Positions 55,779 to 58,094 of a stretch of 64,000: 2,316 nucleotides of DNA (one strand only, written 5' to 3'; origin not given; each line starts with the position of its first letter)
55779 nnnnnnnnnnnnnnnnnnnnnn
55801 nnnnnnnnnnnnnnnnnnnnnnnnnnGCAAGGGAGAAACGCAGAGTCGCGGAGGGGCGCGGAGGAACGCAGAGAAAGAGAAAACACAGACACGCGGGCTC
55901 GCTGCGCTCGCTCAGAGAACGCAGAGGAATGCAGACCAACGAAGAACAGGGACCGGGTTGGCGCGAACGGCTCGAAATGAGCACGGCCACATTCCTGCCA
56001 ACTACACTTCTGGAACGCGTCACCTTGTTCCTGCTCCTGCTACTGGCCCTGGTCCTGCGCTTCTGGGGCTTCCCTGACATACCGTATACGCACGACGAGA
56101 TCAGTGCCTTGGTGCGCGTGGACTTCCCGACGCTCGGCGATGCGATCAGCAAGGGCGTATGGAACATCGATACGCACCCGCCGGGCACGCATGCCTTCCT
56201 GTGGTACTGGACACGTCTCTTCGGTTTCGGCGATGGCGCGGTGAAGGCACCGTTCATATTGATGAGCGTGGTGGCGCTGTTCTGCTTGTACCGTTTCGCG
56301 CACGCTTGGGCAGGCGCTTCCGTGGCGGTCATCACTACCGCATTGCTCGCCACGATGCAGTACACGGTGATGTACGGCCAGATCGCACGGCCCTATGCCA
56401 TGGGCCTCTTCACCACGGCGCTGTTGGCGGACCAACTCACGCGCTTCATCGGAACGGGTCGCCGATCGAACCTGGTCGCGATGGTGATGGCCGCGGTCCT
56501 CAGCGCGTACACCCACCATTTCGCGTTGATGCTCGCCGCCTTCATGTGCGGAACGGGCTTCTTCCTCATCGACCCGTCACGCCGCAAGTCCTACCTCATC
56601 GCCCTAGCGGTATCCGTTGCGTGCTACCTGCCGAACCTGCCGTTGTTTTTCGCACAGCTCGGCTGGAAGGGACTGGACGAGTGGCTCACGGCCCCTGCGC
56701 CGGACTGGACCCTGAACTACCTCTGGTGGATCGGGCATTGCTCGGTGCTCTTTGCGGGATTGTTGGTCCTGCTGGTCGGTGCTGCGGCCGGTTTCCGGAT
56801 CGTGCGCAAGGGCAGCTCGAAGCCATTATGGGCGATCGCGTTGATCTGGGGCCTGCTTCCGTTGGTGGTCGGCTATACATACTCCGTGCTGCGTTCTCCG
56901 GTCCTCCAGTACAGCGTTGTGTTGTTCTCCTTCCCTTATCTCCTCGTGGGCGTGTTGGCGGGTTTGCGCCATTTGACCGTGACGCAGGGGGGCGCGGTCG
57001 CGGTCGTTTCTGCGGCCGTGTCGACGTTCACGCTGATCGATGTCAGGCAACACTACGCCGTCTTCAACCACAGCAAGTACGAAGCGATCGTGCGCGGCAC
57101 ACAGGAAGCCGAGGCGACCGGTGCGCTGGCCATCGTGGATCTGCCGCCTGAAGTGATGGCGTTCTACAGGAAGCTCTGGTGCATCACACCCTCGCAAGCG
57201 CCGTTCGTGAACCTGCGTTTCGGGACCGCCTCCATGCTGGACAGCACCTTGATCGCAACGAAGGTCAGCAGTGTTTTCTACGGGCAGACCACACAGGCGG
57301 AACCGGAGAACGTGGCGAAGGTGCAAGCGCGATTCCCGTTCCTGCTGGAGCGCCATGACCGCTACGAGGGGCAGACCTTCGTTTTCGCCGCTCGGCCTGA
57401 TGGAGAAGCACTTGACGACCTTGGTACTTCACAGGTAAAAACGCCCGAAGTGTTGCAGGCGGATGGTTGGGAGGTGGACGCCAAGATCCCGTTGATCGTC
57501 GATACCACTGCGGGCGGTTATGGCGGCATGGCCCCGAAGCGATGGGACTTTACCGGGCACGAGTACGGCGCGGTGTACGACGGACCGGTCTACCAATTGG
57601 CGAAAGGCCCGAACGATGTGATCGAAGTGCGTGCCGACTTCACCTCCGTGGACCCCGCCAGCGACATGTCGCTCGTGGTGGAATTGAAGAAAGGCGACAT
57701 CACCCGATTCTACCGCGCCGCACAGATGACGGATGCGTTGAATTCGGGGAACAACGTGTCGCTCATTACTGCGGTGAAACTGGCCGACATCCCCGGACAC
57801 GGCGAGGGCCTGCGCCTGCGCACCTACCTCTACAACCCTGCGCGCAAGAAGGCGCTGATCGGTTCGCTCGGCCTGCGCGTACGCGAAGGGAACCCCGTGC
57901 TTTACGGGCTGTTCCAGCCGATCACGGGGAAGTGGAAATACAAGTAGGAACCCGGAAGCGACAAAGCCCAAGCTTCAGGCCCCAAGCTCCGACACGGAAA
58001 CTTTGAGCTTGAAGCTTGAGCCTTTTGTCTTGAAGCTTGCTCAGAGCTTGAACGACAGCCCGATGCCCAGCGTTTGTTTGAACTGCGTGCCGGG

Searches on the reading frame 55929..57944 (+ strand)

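Call 73: search_protein_families(library=pfam, proteins=[window:55929-57944:+], max_evalue=0.01)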
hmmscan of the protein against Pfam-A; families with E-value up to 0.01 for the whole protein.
window:55929-57944:+ (672 aa): 1 family
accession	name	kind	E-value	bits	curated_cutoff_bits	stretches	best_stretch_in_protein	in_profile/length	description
PF13231.12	PMT_2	-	5.3e-10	40.2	26.1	1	83-237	2-158/160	Dolichyl-phosphate-mannose-protein mannosyltransferase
